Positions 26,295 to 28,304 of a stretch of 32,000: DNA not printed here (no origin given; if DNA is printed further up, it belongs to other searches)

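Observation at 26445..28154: IclR transcription factor and SMP-30-type lactonase encoded as one 569-aa polypeptide inside a sugar-catabolic operon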

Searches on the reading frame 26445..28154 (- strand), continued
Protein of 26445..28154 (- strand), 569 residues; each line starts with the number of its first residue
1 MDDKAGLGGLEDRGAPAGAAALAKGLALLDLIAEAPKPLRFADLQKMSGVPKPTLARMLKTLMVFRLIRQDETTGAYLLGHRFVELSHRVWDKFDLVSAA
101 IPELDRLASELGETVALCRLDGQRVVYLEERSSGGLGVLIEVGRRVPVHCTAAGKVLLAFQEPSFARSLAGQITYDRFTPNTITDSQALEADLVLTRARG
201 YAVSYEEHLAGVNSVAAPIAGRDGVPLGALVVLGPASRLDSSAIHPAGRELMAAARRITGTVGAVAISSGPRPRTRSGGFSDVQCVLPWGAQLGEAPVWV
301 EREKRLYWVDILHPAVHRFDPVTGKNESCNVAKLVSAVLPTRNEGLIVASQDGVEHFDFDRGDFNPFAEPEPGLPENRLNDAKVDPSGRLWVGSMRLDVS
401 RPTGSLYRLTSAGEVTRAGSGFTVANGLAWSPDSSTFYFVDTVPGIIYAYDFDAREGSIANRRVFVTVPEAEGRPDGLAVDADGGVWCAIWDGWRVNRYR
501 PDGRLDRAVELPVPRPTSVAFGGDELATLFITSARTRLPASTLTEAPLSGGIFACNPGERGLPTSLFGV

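Call 51: predict_structure(alignment_id=A1)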
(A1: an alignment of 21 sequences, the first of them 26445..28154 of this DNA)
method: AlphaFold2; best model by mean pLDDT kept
length: 569 residues; sequences in the alignment: 21
mean_pLDDT: 81.2   pTM: 0.71
mean pLDDT of the five models: 81.2, 78.9, 78.3, 76.3, 75.3
residues with pLDDT >= 90: 245; 70-90: 220; 50-70: 48; < 50: 56
segments of 3 or more residues with pLDDT < 50: 1-16, 84-92, 262-279, 538-547
pLDDT, mean of each block of 10 residues (from residue 1): 29 41 71 76 87 87 80 79 47 69 89 92 92 72 91 92 82 92 89 75 91 91 81 91 85 77 34 38 73 80 92 83 87 89 91 92 92 76 94 74 84 88 87 96 93 92 94 92 97 91 92 84 95 67 51 91 90
secondary structure, 60 per line:
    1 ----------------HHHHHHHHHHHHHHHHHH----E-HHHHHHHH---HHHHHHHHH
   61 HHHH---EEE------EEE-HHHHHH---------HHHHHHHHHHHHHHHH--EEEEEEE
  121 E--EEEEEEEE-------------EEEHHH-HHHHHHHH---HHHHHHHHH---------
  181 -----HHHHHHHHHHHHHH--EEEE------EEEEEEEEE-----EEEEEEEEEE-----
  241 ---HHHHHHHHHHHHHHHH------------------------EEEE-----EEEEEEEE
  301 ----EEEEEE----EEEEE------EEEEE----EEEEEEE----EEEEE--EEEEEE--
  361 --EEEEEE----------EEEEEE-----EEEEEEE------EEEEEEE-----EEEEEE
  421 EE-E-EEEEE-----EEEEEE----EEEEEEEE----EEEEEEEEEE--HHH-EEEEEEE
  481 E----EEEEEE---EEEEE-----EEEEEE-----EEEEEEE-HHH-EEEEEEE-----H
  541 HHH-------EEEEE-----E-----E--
elements in order: H17-34 H41-48 H52-64 E68-70 E77-79 H81-86 H96-111 E114-121 E124-131 E145-147 H152-159 H163-171 H186-199 E202-205 E212-220 E226-235 H244-259 E284-287 E293-300 E305-310 E315-319 E326-330 E335-341 E346-350 E353-358 E363-368 E379-384 E390-396 E403-409 E415-422 E426-430 E436-441 E446-453 E458-467 E474-481 E486-491 E495-499 E505-510 E516-522 E528-534 H540-543 E551-555

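Call 53: search_solved_structures(query=L055:6958-7932:+, max_evalue=1e-30)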
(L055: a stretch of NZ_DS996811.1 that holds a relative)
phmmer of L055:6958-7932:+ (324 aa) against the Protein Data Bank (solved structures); distinct sequences matched with E-value up to 1e-30: 2.
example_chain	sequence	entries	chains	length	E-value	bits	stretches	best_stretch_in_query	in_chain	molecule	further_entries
4p1e_A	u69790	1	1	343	1.5e-35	126.1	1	17-298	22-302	TRAP dicarboxylate transporter, DctP subunit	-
7t3e_A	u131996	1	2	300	2e-32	115.8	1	46-300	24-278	TRAP-type C4-dicarboxylate transport system, periplasmic component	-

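Call 57: get_annotated_region(hit=H26, flank=8000)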
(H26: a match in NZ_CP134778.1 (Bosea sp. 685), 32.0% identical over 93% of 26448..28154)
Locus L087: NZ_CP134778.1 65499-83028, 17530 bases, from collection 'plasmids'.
description: Bosea sp. 685 plasmid unnamed1, complete sequence
organism: Bosea sp. 685 (NCBI taxid 3080057)
taxonomy: Bacteria; Pseudomonadota; Alphaproteobacteria; Hyphomicrobiales; Boseaceae; Bosea; Bosea sp. 685
host: -; source: Astragalus umbellatus,cell culture,root nodule; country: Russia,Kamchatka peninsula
typing (MOB-suite, as given by PLSDB): non-mobilizable; replicon rep_cluster_456
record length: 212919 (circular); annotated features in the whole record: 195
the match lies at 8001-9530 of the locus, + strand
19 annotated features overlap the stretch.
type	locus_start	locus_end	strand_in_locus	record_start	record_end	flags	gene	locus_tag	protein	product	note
CDS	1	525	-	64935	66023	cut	-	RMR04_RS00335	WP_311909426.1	mandelate racemase/muconate lactonizing enzyme family protein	-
CDS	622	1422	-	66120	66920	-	-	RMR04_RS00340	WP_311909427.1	transporter substrate-binding domain-containing protein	-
CDS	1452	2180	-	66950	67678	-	-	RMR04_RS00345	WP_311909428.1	amino acid ABC transporter ATP-binding protein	-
CDS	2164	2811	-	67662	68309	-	-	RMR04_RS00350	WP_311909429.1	amino acid ABC transporter permease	GO:0006865 - amino acid transport [Evidence IEA]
CDS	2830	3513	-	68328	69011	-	-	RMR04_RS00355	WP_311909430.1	amino acid ABC transporter permease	GO:0006865 - amino acid transport [Evidence IEA]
CDS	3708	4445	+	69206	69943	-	-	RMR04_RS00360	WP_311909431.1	FadR/GntR family transcriptional regulator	-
CDS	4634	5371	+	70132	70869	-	-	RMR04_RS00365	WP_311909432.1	ribonuclease activity regulator RraA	-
CDS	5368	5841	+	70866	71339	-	-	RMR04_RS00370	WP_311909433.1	nuclear transport factor 2 family protein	-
CDS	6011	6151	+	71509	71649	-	-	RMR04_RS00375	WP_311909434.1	hypothetical protein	-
CDS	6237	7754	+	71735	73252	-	-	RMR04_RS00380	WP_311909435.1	aldehyde dehydrogenase (NADP(+))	-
CDS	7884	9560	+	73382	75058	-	-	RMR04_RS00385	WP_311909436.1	IclR family transcriptional regulator C-terminal domain-containing protein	-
CDS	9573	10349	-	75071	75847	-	-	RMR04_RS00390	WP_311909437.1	transporter substrate-binding domain-containing protein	-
CDS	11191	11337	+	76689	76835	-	-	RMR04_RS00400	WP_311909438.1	hypothetical protein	-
CDS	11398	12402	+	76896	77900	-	-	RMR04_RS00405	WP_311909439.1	amino acid ABC transporter substrate-binding protein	-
CDS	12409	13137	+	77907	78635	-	-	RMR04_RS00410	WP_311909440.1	amino acid ABC transporter permease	GO:0006865 - amino acid transport [Evidence IEA]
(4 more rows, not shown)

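Call 58: get_annotated_region(hit=H25, flank=8000)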
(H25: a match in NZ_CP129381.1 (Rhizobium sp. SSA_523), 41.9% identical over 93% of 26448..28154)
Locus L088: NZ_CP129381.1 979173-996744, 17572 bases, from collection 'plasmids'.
description: Rhizobium sp. SSA_523 strain SSA5.23 plasmid pHM3, complete sequence
organism: Rhizobium sp. SSA_523 (NCBI taxid 2952477)
taxonomy: Bacteria; Pseudomonadota; Alphaproteobacteria; Hyphomicrobiales; Rhizobiaceae; Rhizobium; Rhizobium sp. SSA 523
host: -; source: single cell,Sea water; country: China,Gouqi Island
typing (MOB-suite, as given by PLSDB): non-mobilizable
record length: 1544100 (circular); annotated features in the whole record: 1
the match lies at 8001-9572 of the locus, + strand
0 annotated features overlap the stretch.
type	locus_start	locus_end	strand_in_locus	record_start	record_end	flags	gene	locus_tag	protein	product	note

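Call 59: search_protein_families(library=pfam, alignment_id=A2, max_evalue=0.001)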
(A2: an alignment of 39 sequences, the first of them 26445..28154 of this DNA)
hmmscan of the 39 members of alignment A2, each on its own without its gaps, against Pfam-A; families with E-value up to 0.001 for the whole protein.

A. member 1, window:26445-28154:- (569 aa): 3 families
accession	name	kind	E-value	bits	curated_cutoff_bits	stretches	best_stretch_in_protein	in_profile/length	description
PF08450.18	SGL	-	3.4e-90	302.4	26.3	1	293-535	1-246/246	SMP-30/Gluconolactonase/LRE-like region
PF01614.24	IclR_C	-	1.2e-37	129.6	24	1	90-258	3-172/174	Bacterial transcriptional regulator IclR C-terminal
PF09339.16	HTH_IclR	-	4.3e-14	52.5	22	1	21-72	1-52/52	IclR helix-turn-helix domain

B. families by the number of members that match (of 39 scanned): 20 families
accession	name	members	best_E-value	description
PF08450.18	SGL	39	5.3e-93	SMP-30/Gluconolactonase/LRE-like region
PF09339.16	HTH_IclR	39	1.7e-16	IclR helix-turn-helix domain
PF01614.24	IclR_C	38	1.6e-41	Bacterial transcriptional regulator IclR C-terminal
PF12802.13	MarR_2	27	1.2e-09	MarR family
PF25213.1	HVO_A0261_N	20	1.1e-06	HVO_A0261 N-terminal domain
PF08100.18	Dimerisation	12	1.3e-05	O-methyltransferase dimerisation domain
PF13545.12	HTH_Crp_2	8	1.3e-05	Crp-like helix-turn-helix domain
PF13412.12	HTH_24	7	7.7e-06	Winged helix-turn-helix DNA-binding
PF01978.25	TrmB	6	2.4e-07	Sugar-specific transcriptional regulator TrmB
PF07494.17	Reg_prop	6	0.00012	Two component regulator propeller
PF01047.28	MarR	5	3.4e-06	MarR family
PF12840.13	HTH_20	5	3.8e-06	Helix-turn-helix domain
PF24684.1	Vgb_lyase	4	7.8e-06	Virginiamycin B lyase family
PF01731.26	Arylesterase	2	6.8e-06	Arylesterase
PF13384.12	HTH_23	2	0.00066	Homeodomain-like domain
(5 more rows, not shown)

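Call 76: fold_search(model_id=the predicted structure, library=pdb)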
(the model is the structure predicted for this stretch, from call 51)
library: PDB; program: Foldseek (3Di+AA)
matches with E <= 10: 1819; with E <= 0.001: 558
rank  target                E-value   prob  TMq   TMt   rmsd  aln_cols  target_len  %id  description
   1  4gnc_A                1.9e-28  1.00  0.49  0.92   2.0       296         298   31  human SMP30/GNL-1,5-AG complex (released 2013-04-10)
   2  7plc_A                5.2e-28  1.00  0.48  0.93   2.0       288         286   37  Caulobacter crescentus xylonolactonase with D-xylose, P21 space group (released 2021-11-24)
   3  7plb_A                1.1e-27  1.00  0.47  0.92   2.0       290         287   38  Caulobacter crescentus xylonolactonase with D-xylose (released 2021-11-24)
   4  3g4e_A                1.6e-27  1.00  0.48  0.91   2.3       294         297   31  Crystal structure of human senescence marker protein-30(SMP30)(Calcium bound) (released 2010-02-02)
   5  7plb_B                1.6e-27  1.00  0.47  0.92   1.9       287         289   37  Caulobacter crescentus xylonolactonase with D-xylose (released 2021-11-24)
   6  4gn7_A                2.2e-27  1.00  0.49  0.91   1.9       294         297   32  mouse SMP30/GNL (released 2013-04-10)
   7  5d9b                  5.3e-25  1.00  0.48  0.86   3.0       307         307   32  Luciferin-regenerating enzyme solved by SIRAS using XFEL (refined against native data) (released 2015-09-23)
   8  2ghs                  1.5e-24  1.00  0.48  0.90   2.0       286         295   30  CRYSTAL STRUCTURE OF A CALCIUM-BINDING PROTEIN, REGUCALCIN (AGR_C_1268) FROM AGROBACTERIUM TUMEFACIENS STR. C58 AT 1.55  (released 2006-04-11)
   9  5d9d                  5.9e-24  1.00  0.47  0.86   3.0       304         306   32  Luciferin-regenerating enzyme solved by SAD using synchrotron radiation at room temperature (released 2015-09-23)
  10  1mkm_A                6.9e-19  1.00  0.30  0.68   9.9       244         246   25  CRYSTAL STRUCTURE OF THE THERMOTOGA MARITIMA ICLR (released 2002-09-11)
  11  8ejv_B                7.2e-18  1.00  0.28  0.62  13.7       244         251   27  The crystal structure of Pseudomonas putida PcaR in complex with succinate (released 2024-03-20)
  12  8djf                  8.4e-18  1.00  0.43  0.81   2.9       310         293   22  Crystal structure of RPA3624, a beta-propeller lactonase from Rhodopseudomonas palustris, with active-site bound tetrahe (released 2023-01-11)
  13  2ia2_C                8.4e-18  1.00  0.29  0.64  13.1       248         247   29  The crystal structure of a putative transcriptional regulator RHA06195 from Rhodococcus sp. RHA1 (released 2006-10-10)
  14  8eju_B                9.8e-18  1.00  0.28  0.61  15.5       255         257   27  The crystal structure of Pseudomonas putida PcaR (released 2024-03-20)
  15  3r4k_A                1.3e-17  1.00  0.30  0.64  10.5       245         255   30  Crystal structure of a putative ICLR transcriptional regulator (TM1040_3717) from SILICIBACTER SP. TM1040 at 2.46 A re (released 2011-04-13)
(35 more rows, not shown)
